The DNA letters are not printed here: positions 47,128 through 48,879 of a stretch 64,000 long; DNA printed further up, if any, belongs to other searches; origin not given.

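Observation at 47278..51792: GT2 processive glycosyltransferase translationally coupled to a 522-aa polytopic membrane protein and followed by a neutral-ceramidase-like hydrolase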

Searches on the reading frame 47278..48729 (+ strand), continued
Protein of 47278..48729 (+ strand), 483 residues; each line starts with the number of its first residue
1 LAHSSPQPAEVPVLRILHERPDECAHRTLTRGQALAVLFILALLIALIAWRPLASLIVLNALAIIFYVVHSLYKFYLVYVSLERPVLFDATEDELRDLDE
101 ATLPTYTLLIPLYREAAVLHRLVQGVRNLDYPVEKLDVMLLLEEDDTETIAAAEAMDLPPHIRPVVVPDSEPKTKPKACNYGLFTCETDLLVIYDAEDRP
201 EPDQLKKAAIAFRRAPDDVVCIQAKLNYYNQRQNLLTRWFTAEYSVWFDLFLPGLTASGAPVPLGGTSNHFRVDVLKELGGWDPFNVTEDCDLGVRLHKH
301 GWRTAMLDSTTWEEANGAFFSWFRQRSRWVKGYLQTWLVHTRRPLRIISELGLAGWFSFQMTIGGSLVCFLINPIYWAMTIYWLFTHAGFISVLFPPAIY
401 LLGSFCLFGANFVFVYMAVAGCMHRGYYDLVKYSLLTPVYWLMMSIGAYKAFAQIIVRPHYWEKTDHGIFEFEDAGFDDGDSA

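Call 72: search_protein_families(library=pfam, proteins=[P0290, P0295, P0302, P0338, P0353, P0332, P0335, P0320], max_evalue=0.001)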
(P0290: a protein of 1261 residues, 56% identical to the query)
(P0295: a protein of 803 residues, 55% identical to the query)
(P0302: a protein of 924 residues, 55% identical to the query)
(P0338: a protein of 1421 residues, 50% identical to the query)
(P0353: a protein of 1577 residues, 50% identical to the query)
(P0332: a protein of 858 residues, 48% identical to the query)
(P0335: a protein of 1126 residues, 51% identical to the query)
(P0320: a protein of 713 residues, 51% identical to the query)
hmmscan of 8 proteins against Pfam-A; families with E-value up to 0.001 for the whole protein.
P0290 (1261 aa): 5 families
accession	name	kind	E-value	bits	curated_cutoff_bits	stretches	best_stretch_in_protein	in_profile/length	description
PF05157.20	MshEN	-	8.9e-77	253.6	23.1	5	256-342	1-88/90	MshEN domain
PF13641.12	Glyco_tranf_2_3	-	1.4e-27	97.6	27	1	875-1101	3-230/230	Glycosyltransferase like family 2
PF13632.12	Glyco_trans_2_3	-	1.5e-24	87.3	27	1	959-1154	1-191/198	Glycosyl transferase family group 2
PF00535.33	Glycos_transf_2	-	1.1e-13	52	23.3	1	876-1014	1-134/168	Glycosyl transferase family 2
PF22341.1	GSPE_N1E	-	0.00055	20.5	27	0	712-773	3-64/64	GSPII protein E, N1E domain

P0295 (803 aa): 5 families
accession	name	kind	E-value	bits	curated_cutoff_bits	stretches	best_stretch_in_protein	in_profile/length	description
PF13632.12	Glyco_trans_2_3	-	5.1e-27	95.4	27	1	507-703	1-168/198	Glycosyl transferase family group 2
PF13641.12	Glyco_tranf_2_3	-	1.5e-25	91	27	1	423-649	3-230/230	Glycosyltransferase like family 2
PF05157.20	MshEN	-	7.6e-24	84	23.1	2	240-323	2-86/90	MshEN domain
PF00535.33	Glycos_transf_2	-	2.8e-08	34.3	23.3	1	424-560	1-132/168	Glycosyl transferase family 2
PF13506.12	Glyco_transf_21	-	4.6e-06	26.7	21.7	1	481-647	5-173/174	Glycosyl transferase family 21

P0302 (924 aa): 6 families
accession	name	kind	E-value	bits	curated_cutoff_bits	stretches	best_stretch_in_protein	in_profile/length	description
PF05157.20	MshEN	-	2.4e-32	111.2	23.1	2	364-445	5-87/90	MshEN domain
PF13632.12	Glyco_trans_2_3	-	9.9e-27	94.5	27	1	629-823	2-191/198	Glycosyl transferase family group 2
PF13641.12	Glyco_tranf_2_3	-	1.7e-24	87.6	27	1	542-770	1-230/230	Glycosyltransferase like family 2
PF00072.30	Response_reg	-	7e-08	33.1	30.2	1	12-123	1-110/111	Response regulator receiver domain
PF00535.33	Glycos_transf_2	-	4e-07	30.6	23.3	1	545-684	1-135/168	Glycosyl transferase family 2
PF13506.12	Glyco_transf_21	-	1.9e-06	27.9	21.7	1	598-767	1-172/174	Glycosyl transferase family 21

P0338 (1421 aa): 8 families
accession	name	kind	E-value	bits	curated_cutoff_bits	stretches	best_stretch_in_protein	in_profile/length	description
PF00534.26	Glycos_transf_1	-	5.2e-46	156.8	26.4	1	1225-1384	12-172/172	Glycosyl transferases group 1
PF13692.12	Glyco_trans_1_4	-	4.2e-34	118.3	27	1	1228-1370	1-142/142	Glycosyl transferases group 1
PF13632.12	Glyco_trans_2_3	-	9.8e-24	84.7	27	1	224-417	1-190/198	Glycosyl transferase family group 2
PF13641.12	Glyco_tranf_2_3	-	2.6e-21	77.1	27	1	138-366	1-230/230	Glycosyltransferase like family 2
PF13439.12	Glyco_transf_4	-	6.7e-13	49.4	28.5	1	1058-1219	2-169/170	Glycosyltransferase Family 4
PF20706.3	GT4-conflict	-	1.1e-11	44.8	26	1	1199-1392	163-380/385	Family 4 Glycosyltransferase in conflict systems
PF00535.33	Glycos_transf_2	-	3.4e-06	27.5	23.3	1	142-272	2-129/168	Glycosyl transferase family 2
PF13579.12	Glyco_trans_4_4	-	0.00031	21.5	29.7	1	1058-1215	1-158/158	Glycosyl transferase 4-like domain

P0353 (1577 aa): 10 families
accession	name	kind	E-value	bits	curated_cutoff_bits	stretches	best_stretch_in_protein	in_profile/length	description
PF00534.26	Glycos_transf_1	-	9.3e-43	146.2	26.4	1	1380-1540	9-170/172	Glycosyl transferases group 1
PF13692.12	Glyco_trans_1_4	-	3.5e-35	121.8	27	1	1387-1528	2-142/142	Glycosyl transferases group 1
PF00535.33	Glycos_transf_2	-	2.5e-29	102.8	23.3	2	9-166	2-165/168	Glycosyl transferase family 2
PF13641.12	Glyco_tranf_2_3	-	2.6e-23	83.7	27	1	346-574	1-230/230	Glycosyltransferase like family 2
PF13632.12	Glyco_trans_2_3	-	6.7e-23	82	27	1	433-628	2-171/198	Glycosyl transferase family group 2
PF13439.12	Glyco_transf_4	-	2.1e-16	60.8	28.5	1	1215-1374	2-167/170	Glycosyltransferase Family 4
PF20706.3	GT4-conflict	-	1.1e-09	38.2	26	1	1362-1554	170-384/385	Family 4 Glycosyltransferase in conflict systems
PF13579.12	Glyco_trans_4_4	-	3.7e-08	34.3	29.7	1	1215-1372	1-158/158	Glycosyl transferase 4-like domain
PF13506.12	Glyco_transf_21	-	5.9e-07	29.5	21.7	1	407-572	6-173/174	Glycosyl transferase family 21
PF13524.12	Glyco_trans_1_2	-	5.7e-05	23.5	25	1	1408-1540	5-126/144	Glycosyl transferase-like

P0332 (858 aa): 4 families
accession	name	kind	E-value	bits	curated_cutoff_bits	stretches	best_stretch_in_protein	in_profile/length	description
PF13641.12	Glyco_tranf_2_3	-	1.2e-26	94.6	27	1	115-341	3-230/230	Glycosyltransferase like family 2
PF13632.12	Glyco_trans_2_3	-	4.8e-24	85.7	27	1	200-400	2-193/198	Glycosyl transferase family group 2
PF00535.33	Glycos_transf_2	-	2.2e-12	47.7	23.3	1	116-249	1-131/168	Glycosyl transferase family 2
PF13506.12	Glyco_transf_21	-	0.00019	21.4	21.7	1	178-339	10-173/174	Glycosyl transferase family 21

P0335 (1126 aa): 4 families
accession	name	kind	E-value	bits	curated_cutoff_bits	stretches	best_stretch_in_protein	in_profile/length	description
PF00535.33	Glycos_transf_2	-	1.2e-39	136.4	23.3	2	6-165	2-167/168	Glycosyl transferase family 2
PF13641.12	Glyco_tranf_2_3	-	1.9e-28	100.5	27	2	346-571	3-229/230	Glycosyltransferase like family 2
PF13632.12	Glyco_trans_2_3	-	2.4e-19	70.3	27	1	430-654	1-183/198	Glycosyl transferase family group 2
PF13506.12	Glyco_transf_21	-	1.6e-07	31.4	21.7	0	405-569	6-172/174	Glycosyl transferase family 21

P0320 (713 aa): 5 families
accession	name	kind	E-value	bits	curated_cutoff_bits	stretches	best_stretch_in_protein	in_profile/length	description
PF13632.12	Glyco_trans_2_3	-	8e-28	98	27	1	412-635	2-196/198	Glycosyl transferase family group 2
PF05157.20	MshEN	-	3.4e-26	91.5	23.1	2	144-226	2-85/90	MshEN domain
PF13641.12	Glyco_tranf_2_3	-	6.9e-19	69.2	27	1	325-552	1-229/230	Glycosyltransferase like family 2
PF00535.33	Glycos_transf_2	-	6e-11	43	23.3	1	329-461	2-131/168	Glycosyl transferase family 2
PF13506.12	Glyco_transf_21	-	1.9e-09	37.6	21.7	1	387-550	7-172/174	Glycosyl transferase family 21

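Call 76: list_cluster_members(proteins=[P0290, P0295, P0302, P0322, P0345, P0364, P0410, P0338, P0353, P0332])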
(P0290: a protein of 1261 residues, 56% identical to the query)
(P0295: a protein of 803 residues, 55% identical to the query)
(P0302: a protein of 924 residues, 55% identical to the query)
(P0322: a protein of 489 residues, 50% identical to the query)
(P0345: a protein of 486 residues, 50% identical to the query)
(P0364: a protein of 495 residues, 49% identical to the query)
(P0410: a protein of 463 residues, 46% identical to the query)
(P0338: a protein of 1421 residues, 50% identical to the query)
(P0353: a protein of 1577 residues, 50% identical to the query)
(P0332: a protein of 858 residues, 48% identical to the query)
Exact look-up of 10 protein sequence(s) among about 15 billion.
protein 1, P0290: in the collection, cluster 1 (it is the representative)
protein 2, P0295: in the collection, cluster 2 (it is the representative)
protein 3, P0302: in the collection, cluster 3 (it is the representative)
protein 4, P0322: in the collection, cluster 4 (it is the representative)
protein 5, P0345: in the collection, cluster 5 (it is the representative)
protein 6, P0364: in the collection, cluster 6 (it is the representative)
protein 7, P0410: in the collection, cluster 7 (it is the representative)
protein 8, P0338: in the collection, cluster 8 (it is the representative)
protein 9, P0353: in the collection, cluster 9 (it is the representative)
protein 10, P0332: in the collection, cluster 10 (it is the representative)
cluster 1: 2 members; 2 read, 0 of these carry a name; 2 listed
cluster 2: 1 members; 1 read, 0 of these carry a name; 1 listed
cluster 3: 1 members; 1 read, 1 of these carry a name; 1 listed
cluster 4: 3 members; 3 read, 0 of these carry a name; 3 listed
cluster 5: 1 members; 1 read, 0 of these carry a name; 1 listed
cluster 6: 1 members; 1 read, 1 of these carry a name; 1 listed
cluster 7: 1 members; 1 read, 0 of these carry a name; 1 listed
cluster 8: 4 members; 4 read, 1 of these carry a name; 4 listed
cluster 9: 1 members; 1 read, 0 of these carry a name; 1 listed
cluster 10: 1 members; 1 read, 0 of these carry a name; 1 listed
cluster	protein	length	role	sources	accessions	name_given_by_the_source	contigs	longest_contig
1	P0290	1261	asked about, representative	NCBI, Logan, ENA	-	-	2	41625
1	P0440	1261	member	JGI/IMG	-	-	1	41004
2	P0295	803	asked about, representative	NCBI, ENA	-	-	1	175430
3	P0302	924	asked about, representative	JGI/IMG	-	glycosyltransferase XagB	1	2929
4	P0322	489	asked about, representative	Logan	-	-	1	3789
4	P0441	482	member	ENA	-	-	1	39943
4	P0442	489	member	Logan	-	-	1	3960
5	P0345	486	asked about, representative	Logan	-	-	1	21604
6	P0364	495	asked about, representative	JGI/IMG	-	cellulose synthase/poly-beta-1,6-N-acetylglucosamine synthase-like glycosyltransferase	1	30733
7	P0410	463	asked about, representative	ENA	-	-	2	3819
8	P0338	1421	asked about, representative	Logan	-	-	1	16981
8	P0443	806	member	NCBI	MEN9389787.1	MAG: Capsular glucan synthase, partial [Candidatus Parcubacteria bacterium]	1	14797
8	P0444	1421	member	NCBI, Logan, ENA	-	-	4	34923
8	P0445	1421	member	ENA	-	-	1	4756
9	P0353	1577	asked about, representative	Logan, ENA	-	-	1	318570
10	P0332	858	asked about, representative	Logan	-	-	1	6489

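Call 93: find_encoding_contigs(protein=P0247, flank=6000, max_places=1)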
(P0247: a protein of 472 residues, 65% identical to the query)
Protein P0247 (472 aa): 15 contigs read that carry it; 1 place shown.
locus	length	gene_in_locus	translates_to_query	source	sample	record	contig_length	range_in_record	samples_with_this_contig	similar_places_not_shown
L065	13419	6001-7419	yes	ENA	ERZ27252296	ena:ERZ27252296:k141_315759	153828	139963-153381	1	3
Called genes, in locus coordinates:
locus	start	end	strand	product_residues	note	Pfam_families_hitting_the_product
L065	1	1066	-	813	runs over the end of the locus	PF01074:Glyco_hydro_38N, PF09261:Alpha-mann_mid, PF07748:Glyco_hydro_38C, PF17677:Glyco_hydro38C2 (weak)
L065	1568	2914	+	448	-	PF01547:SBP_bac_1, PF13416:SBP_bac_8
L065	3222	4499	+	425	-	PF13624:SurA_N_3 (weak), PF13145:Rotamase_2, PF00639:Rotamase (weak), PF07833:Cu_amine_oxidN1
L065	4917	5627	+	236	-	-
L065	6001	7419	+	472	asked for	PF13506:Glyco_transf_21 (weak), PF13641:Glyco_tranf_2_3, PF00535:Glycos_transf_2, PF13632:Glyco_trans_2_3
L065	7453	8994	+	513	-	PF13231:PMT_2 (weak)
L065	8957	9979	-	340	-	PF01408:GFO_IDH_MocA, PF22725:GFO_IDH_MocA_C3, PF02894:GFO_IDH_MocA_C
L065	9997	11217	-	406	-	PF07690:MFS_1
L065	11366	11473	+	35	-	-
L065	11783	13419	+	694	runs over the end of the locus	?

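Call 94: find_encoding_contigs(protein=P0203, flank=6000, max_places=1)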
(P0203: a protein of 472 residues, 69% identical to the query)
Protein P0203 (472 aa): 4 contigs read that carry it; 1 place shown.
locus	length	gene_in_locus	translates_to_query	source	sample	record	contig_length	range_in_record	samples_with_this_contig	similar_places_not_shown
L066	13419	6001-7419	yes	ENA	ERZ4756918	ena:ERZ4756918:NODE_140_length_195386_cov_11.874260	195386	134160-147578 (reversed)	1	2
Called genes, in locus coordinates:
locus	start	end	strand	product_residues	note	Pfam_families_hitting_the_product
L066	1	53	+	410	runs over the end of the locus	PF14100:DUF6807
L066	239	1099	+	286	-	PF13229:Beta_helix, PF05048:NosD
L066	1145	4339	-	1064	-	PF03633:Glyco_hydro_65C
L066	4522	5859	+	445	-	PF13624:SurA_N_3, PF13145:Rotamase_2, PF00639:Rotamase, PF07833:Cu_amine_oxidN1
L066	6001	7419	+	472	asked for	PF13641:Glyco_tranf_2_3, PF00535:Glycos_transf_2, PF13632:Glyco_trans_2_3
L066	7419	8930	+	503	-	-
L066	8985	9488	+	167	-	PF02075:RuvC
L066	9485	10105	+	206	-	PF01330:RuvA_N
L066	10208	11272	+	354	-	PF05496:RuvB_N, PF00004:AAA, PF07728:AAA_5 (weak), PF17864:AAA_lid_4, PF05491:WHD_RuvB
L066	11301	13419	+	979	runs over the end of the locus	PF06452:CBM9_1, PF02018:CBM_4_9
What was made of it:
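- The same holds in two loci found from the GT2 side (calls 93, 94).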

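Call 96: find_related_loci(query=P0290, collection=metagenome_contigs, flank=8000)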
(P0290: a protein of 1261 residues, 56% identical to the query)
Query P0290 (1261 aa) in metagenome_contigs; peptide patterns used: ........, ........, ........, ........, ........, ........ (x = any residue, [..] = any of these).
222 stretches matched a pattern; 56 encode a relative of the query (tblastn E <= 1e-3); 54 distinct loci.
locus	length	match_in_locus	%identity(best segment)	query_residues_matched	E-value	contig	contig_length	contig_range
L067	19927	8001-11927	100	1-1261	0e+0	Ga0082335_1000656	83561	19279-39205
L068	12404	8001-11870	45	1-1242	0e+0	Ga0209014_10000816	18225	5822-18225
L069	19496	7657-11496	45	1-1255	0e+0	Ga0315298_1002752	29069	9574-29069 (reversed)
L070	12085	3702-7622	42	82-1255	0e+0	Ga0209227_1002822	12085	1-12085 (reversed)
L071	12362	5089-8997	40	3-1255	0e+0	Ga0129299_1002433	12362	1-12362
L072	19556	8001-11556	52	76-1241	0e+0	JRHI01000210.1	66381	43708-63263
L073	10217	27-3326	42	55-1255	0e+0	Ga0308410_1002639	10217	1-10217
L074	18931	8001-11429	41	82-1241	0e+0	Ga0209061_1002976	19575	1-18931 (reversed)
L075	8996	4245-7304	42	199-1239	0e+0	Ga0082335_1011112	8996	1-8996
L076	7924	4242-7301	42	199-1239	0e+0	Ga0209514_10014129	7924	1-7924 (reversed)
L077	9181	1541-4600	42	199-1239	0e+0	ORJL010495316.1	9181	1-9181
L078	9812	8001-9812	54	201-1239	0e+0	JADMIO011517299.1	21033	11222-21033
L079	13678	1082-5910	55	200-1248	0e+0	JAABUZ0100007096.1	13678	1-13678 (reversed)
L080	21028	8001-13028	55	206-1243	0e+0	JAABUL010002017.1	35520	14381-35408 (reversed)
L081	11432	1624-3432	51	56-1238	0e+0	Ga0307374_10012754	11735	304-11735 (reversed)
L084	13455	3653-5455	55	84-1239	0e+0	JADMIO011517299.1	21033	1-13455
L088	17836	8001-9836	55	630-1241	0e+0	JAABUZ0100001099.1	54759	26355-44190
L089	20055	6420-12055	54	631-1242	1e-158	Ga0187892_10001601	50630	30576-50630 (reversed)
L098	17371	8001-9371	51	790-1238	1e-140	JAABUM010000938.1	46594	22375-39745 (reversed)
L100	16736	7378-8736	52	791-1238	4e-139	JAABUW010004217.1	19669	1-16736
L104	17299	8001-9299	55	810-1238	1e-137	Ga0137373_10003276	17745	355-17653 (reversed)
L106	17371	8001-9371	50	791-1238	3e-135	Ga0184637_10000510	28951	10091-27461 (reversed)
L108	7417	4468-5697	50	833-1239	5e-131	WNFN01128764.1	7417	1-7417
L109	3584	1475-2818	49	793-1239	1e-133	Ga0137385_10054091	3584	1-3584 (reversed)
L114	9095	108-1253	51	867-1244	4e-120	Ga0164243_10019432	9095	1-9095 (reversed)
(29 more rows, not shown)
